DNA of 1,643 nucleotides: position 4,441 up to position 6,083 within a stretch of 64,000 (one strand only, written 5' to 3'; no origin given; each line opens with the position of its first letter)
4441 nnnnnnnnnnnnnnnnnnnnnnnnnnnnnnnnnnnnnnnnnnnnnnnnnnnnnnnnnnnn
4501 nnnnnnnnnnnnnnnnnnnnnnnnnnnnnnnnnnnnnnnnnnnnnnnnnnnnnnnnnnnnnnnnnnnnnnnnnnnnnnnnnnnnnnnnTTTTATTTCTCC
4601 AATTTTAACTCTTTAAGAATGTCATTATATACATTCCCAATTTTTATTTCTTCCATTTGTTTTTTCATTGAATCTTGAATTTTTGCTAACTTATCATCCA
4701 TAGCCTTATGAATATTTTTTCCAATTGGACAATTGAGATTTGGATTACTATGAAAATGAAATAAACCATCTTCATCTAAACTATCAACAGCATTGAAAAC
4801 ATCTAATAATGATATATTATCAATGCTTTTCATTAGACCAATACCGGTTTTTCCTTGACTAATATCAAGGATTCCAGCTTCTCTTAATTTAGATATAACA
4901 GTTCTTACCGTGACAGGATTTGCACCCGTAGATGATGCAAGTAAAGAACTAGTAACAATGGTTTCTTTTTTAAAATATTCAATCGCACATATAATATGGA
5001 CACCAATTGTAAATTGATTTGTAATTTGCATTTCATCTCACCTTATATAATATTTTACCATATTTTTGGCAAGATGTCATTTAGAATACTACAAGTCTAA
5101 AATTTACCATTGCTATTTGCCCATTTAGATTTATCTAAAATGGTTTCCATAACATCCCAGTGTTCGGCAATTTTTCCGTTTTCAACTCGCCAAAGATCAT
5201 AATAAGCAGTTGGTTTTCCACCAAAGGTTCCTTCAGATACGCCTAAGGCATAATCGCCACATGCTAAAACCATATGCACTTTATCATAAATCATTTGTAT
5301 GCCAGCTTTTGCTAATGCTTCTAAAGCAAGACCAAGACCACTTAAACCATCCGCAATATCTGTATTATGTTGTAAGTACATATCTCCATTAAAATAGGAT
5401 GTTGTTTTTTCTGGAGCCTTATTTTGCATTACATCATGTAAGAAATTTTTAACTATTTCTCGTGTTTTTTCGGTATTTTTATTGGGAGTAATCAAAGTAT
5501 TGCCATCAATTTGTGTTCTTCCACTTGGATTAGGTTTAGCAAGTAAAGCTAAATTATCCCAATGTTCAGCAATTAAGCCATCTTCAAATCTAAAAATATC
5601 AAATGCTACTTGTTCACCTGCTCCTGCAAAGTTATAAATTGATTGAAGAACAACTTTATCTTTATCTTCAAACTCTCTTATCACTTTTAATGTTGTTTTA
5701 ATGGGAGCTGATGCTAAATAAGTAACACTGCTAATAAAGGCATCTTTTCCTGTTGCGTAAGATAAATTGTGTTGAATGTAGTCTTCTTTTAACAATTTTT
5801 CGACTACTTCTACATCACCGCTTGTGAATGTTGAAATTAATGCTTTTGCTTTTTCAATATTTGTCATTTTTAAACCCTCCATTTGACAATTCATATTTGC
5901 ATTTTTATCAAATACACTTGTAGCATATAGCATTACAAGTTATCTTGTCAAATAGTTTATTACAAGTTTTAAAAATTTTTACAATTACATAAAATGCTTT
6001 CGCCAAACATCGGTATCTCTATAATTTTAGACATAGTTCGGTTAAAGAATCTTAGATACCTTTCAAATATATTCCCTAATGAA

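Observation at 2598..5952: Rrf2-headed operon coupling a divergent sirtuin (QG instead of catalytic HG) to a macrodomain protein, with PNPOx-like and tandem SnoaL-like partners: a SirTM/macro-like module in a new context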

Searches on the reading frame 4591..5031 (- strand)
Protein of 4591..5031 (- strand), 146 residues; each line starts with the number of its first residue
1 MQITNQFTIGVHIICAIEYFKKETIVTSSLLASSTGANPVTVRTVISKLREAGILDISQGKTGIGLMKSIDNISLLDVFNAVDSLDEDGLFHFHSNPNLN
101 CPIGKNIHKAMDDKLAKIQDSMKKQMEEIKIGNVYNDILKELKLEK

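Call 3: search_protein_families(library=pfam, proteins=[window:4591-5031:-], max_evalue=0.01)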
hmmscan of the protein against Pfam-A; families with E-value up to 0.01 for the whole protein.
window:4591-5031:- (146 aa): 2 families
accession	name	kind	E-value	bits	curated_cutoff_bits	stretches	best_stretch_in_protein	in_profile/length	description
PF02082.26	Rrf2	-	2e-22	80.2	30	1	3-136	1-131/132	Iron-dependent Transcriptional regulator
PF13545.12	HTH_Crp_2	-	0.00041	20.7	27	1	26-61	23-57/70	Crp-like helix-turn-helix domain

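Call 4: search_protein_families(library=ncbifam, proteins=[window:4591-5031:-], max_evalue=0.01)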
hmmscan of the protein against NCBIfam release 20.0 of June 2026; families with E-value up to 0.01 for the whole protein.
window:4591-5031:- (146 aa): 4 families
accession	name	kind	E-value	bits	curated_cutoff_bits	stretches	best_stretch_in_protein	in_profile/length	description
NF041852.1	trans_reg_HypR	equivalog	1.5e-14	54.2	180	1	6-141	4-139/139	redox-sensitive transcriptional regulator HypR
TIGR00738.1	rrf2_super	superfamily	3.1e-09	36.8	73.3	1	1-135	1-131/132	Rrf2 family transcriptional regulator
TIGR02944.1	suf_reg_Xantho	equivalog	0.00023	21.5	110.65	1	21-84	21-85/130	SUF system Fe-S cluster assembly regulator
NF008886.0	PRK11920.1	equivalog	0.0033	17.1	193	1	4-103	4-101/153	iron-responsive transcriptional regulator RirA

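Call 24: search_solved_structures(query=window:4591-5031:-, max_evalue=0.001, show_alignments=2)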
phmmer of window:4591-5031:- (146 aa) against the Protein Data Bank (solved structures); distinct sequences matched with E-value up to 0.001: 2.
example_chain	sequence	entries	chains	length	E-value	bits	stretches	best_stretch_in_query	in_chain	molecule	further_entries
1ylf_A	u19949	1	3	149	6e-29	104.4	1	1-140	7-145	RRF2 family protein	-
1xd7_A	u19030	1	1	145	7e-21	78.3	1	3-138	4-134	ywnA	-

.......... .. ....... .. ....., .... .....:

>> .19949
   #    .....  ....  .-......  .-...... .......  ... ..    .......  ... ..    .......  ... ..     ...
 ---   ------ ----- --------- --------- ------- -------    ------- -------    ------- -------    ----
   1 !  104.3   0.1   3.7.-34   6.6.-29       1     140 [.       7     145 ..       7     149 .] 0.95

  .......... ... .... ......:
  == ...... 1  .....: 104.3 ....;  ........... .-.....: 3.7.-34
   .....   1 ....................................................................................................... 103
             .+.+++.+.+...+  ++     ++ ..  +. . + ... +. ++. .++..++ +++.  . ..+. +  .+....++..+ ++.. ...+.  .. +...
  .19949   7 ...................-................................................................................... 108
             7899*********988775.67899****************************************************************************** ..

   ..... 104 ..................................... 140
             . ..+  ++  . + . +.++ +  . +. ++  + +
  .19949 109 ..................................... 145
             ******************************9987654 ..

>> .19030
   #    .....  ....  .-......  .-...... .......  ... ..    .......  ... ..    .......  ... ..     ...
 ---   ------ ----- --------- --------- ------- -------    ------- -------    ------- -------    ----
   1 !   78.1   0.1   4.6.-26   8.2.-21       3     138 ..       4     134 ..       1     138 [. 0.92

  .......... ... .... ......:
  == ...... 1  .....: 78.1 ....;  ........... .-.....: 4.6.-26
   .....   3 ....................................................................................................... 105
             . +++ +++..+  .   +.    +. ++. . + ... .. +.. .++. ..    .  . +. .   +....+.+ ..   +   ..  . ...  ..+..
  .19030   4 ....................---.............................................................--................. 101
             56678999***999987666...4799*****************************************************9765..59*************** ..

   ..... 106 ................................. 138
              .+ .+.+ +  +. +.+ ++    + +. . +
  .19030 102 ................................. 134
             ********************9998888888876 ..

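Call 32: search_protein_families(library=padloc, proteins=[window:4591-5031:-], max_evalue=0.01)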
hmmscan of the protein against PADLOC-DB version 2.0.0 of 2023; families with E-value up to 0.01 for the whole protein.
window:4591-5031:- (146 aa): 1 family
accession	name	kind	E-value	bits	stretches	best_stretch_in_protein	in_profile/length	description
PDLC03963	SoFic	-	0.0089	13.4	0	17-59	299-338/361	-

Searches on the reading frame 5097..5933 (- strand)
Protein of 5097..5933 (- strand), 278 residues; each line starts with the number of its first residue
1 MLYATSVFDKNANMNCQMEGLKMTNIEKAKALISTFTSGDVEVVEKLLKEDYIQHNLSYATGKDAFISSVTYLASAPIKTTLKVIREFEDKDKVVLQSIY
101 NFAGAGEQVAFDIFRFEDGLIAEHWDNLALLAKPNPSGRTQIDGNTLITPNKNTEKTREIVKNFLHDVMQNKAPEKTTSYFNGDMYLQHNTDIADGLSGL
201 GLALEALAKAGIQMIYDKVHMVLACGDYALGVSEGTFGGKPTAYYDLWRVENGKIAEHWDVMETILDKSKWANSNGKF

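Call 3: search_protein_families(library=pfam, proteins=[window:5097-5933:-], max_evalue=0.01)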
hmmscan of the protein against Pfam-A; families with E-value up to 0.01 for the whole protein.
window:5097-5933:- (278 aa): 3 families
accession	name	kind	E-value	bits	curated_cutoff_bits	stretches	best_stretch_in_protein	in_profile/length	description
PF12680.13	SnoaL_2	-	3e-15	57.1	27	2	30-124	2-102/102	SnoaL-like domain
PF07366.18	SnoaL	-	1.7e-12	47.7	28.4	1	31-126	6-115/126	SnoaL-like polyketide cyclase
PF23210.1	HEAT_Maestro_2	-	0.0011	17.7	27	1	13-99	379-469/650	MROH2B-like, HEAT repeats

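Call 4: search_protein_families(library=ncbifam, proteins=[window:5097-5933:-], max_evalue=0.01)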
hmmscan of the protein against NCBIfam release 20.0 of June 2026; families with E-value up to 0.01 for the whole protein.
window:5097-5933:- (278 aa): 0 families

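Call 25: search_solved_structures(query=window:5097-5867:-, max_evalue=1, show_alignments=1)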
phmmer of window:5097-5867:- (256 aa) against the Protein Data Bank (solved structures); distinct sequences matched with E-value up to 1: 7.
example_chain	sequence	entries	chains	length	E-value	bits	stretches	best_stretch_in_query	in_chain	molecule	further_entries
3g0k_A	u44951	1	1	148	5.4e-05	26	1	17-107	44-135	Putative membrane protein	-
6hnl_A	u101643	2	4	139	0.014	18.1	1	202-243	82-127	Putative polyketide cyclase IdmH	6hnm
5x7l_A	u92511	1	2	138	0.015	17.9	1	88-110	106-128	TsrD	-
5ah0_A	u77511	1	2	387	0.18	14.4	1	37-98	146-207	LIPASE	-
5aif_A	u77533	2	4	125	0.25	14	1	1-48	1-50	LIMONENE-1,2-EPOXIDE HYDROLASE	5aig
4lgq_A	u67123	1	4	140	0.67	12.6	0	14-105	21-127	Putative polyketide cyclase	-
6hnn_A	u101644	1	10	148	0.86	12.2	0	223-243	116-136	Putative polyketide cyclase IdmH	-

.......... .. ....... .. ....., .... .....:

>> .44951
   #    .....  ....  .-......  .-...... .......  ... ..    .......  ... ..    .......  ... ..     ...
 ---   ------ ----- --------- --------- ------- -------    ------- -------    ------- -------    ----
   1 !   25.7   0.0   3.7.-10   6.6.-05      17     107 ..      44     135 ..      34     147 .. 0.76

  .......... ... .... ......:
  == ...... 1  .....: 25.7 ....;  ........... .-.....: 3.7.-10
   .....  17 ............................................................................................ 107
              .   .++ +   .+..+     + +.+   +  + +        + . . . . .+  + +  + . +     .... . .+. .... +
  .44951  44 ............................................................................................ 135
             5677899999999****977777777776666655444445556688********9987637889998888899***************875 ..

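Call 32: search_protein_families(library=padloc, proteins=[window:5097-5867:-], max_evalue=0.01)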
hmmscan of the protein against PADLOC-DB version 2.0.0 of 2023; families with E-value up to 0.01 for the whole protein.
window:5097-5867:- (256 aa): 0 families
